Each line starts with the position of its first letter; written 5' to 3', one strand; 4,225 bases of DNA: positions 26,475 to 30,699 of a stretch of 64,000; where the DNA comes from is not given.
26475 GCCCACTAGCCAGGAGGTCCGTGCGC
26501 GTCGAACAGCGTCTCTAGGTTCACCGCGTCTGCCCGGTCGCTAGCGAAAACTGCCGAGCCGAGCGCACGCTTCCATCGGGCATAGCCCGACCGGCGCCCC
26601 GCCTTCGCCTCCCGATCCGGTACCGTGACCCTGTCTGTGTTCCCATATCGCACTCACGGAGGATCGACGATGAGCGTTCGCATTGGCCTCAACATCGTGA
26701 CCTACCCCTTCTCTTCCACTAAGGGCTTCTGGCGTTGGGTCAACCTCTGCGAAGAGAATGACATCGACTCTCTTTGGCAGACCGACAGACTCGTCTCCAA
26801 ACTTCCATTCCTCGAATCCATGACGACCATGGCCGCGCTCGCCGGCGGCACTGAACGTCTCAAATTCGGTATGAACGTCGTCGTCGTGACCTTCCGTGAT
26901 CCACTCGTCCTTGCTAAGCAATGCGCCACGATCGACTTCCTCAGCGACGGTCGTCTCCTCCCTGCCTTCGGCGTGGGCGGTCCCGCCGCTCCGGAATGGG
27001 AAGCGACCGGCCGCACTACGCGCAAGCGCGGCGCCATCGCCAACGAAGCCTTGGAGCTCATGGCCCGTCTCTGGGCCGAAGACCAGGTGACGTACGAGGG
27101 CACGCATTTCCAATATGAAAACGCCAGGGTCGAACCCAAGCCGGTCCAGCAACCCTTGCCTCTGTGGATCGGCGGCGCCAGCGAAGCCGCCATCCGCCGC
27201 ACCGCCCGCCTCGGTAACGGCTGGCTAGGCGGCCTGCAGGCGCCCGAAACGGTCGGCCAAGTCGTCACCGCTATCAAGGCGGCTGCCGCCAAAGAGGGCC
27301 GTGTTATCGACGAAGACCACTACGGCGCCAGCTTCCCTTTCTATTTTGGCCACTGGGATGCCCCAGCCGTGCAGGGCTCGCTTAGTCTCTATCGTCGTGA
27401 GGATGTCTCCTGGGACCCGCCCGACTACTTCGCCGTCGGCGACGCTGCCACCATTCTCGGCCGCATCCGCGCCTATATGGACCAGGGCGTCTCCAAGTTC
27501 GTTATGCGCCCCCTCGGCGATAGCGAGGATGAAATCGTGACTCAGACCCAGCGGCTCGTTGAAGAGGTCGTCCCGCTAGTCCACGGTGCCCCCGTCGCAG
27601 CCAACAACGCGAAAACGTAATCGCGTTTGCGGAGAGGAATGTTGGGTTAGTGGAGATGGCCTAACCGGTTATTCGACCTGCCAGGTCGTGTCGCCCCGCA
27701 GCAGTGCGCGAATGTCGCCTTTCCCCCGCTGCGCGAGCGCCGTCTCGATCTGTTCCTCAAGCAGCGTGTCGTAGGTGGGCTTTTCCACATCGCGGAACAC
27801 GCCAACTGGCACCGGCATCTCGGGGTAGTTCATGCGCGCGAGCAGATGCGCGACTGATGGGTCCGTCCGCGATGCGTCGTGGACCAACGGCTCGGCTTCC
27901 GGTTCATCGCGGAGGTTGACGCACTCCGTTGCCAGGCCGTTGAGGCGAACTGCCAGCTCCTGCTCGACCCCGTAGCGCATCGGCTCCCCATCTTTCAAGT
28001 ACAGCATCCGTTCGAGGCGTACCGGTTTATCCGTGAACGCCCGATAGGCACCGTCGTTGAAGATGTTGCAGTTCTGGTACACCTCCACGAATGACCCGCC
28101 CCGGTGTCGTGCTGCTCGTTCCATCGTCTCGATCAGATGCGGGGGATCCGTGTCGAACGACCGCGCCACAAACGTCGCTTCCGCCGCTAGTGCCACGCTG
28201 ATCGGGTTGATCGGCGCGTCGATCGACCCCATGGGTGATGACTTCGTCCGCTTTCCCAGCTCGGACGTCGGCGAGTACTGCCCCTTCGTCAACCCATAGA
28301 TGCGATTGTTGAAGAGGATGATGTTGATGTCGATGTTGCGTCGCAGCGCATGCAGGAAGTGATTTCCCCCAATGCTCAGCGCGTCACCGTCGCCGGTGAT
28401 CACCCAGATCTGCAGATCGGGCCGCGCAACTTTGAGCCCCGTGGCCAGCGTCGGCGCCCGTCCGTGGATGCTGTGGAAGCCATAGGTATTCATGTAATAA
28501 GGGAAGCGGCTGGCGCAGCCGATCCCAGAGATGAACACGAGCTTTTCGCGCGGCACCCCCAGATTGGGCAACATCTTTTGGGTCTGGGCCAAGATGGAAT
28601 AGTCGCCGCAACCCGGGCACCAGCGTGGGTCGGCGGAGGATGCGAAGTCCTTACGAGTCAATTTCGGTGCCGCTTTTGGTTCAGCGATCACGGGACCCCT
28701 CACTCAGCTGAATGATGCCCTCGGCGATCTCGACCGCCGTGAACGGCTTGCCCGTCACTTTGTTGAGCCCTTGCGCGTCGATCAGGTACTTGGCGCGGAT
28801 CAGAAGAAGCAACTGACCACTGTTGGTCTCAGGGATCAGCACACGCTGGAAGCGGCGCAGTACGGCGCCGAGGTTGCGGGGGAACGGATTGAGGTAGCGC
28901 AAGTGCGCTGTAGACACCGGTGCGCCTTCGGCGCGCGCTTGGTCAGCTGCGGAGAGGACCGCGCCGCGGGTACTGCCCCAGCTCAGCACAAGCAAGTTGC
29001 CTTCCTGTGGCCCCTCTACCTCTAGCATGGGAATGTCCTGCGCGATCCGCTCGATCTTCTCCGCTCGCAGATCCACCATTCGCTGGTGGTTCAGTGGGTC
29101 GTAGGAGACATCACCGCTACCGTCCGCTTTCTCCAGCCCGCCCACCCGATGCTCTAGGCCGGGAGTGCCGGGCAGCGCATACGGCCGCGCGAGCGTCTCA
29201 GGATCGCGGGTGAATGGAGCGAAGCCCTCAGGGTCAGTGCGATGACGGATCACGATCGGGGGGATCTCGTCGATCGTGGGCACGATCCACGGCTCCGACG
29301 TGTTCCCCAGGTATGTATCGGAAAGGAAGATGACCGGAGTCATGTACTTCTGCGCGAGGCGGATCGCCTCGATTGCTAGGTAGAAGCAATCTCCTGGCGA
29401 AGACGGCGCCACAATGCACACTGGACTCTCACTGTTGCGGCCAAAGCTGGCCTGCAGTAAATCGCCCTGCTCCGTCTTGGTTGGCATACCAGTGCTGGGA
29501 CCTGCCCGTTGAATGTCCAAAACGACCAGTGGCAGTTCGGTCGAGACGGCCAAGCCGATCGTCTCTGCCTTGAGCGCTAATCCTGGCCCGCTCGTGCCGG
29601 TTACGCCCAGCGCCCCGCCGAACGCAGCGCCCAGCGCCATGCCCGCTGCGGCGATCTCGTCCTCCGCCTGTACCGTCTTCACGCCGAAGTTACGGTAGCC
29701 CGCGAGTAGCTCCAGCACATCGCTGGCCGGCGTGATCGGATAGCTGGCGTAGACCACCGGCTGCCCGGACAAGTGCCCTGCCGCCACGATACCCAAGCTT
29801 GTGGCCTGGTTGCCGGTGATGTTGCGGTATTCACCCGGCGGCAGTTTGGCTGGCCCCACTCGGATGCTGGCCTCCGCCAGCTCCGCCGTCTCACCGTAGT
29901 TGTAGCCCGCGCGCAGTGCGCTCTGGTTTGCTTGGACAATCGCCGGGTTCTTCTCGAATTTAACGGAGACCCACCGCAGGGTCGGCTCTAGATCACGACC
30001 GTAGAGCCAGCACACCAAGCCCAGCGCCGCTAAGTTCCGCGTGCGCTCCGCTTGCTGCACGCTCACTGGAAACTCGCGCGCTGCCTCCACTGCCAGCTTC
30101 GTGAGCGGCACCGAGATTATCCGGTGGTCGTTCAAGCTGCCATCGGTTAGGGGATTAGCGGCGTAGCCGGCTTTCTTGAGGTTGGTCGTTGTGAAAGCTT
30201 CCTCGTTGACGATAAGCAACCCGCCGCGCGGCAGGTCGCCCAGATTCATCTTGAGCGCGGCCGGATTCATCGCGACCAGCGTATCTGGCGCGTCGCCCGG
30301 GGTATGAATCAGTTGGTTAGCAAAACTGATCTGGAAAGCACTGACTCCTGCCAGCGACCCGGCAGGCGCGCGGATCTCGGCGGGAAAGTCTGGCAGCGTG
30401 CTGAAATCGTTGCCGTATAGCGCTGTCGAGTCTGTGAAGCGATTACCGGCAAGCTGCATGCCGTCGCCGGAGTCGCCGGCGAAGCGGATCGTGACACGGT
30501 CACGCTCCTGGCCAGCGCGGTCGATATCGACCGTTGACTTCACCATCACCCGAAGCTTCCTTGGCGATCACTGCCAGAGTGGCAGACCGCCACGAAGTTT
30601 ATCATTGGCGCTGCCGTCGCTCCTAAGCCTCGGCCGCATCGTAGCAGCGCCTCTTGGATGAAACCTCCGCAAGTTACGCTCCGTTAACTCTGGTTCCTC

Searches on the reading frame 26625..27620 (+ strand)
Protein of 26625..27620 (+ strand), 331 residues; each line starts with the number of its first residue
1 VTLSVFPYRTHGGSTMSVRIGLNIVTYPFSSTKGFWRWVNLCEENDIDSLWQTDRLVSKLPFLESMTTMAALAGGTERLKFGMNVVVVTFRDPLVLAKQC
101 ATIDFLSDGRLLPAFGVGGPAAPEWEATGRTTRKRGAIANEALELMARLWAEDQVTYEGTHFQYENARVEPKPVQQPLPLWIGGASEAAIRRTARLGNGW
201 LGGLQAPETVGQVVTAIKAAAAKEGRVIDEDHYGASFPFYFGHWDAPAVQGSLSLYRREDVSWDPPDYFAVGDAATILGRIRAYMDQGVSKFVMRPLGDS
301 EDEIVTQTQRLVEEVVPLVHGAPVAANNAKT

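Call 60: search_protein_families(library=pfam, proteins=[window:26625-27620:+], max_evalue=0.001)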
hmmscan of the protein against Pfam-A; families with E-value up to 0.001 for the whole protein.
window:26625-27620:+ (331 aa): 1 family
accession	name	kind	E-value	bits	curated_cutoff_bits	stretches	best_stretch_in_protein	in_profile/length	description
PF00296.26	Bac_luciferase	-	2.3e-46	159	27.9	1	35-282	25-265/314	Luciferase-like monooxygenase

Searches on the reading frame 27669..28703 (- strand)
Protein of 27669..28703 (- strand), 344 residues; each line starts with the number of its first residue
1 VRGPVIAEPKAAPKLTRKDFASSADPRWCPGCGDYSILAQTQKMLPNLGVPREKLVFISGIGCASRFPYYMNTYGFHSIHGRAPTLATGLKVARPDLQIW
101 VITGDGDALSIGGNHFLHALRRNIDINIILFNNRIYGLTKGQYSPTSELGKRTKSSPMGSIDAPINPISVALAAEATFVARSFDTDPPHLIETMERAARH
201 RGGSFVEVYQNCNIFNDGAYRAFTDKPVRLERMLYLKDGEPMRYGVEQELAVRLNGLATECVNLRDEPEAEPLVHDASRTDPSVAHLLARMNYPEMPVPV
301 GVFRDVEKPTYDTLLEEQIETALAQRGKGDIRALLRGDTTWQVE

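Call 92: search_protein_families(library=pfam, proteins=[window:27669-28703:-], max_evalue=0.0001)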
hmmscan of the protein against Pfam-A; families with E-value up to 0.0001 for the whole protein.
window:27669-28703:- (344 aa): 1 family
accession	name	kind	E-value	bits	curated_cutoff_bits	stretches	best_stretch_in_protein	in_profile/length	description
PF02775.26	TPP_enzyme_C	-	1.5e-30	106.4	21.9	1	61-208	2-151/151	Thiamine pyrophosphate enzyme, C-terminal TPP binding domain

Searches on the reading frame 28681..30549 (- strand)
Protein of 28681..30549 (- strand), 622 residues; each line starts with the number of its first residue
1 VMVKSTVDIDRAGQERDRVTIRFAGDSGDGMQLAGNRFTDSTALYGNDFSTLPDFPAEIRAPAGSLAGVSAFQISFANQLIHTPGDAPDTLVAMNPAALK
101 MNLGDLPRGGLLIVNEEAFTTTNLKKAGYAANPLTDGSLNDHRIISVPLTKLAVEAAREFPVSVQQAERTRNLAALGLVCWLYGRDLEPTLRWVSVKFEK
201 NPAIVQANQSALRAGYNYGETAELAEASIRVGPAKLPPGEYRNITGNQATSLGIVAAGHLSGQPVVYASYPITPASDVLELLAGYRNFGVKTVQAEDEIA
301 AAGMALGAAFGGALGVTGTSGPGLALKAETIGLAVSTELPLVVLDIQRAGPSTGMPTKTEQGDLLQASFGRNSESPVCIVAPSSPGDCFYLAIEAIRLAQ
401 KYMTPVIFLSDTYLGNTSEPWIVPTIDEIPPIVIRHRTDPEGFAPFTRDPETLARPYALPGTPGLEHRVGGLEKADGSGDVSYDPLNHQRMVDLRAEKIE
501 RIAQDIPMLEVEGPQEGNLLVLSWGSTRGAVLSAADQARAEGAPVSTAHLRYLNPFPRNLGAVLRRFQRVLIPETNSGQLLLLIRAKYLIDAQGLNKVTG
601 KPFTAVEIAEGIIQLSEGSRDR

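Call 92: search_protein_families(library=pfam, proteins=[window:28681-30549:-], max_evalue=0.0001)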
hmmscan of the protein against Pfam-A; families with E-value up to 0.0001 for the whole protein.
window:28681-30549:- (622 aa): 4 families
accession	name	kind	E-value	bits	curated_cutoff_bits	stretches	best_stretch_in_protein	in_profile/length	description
PF01855.24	POR_N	-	4.5e-53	180.8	27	1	260-476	4-220/231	Pyruvate flavodoxin/ferredoxin oxidoreductase, thiamine diP-bdg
PF01558.24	POR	-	4.5e-25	89.2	27.4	1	28-217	2-173/173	Pyruvate ferredoxin/flavodoxin oxidoreductase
PF17147.9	PFOR_II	-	2.6e-05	24.9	27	1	520-587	4-77/102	Pyruvate:ferredoxin oxidoreductase core domain II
PF02776.23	TPP_enzyme_N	-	3.3e-05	24.1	26.8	0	274-361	23-111/119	Thiamine pyrophosphate enzyme, N-terminal TPP binding domain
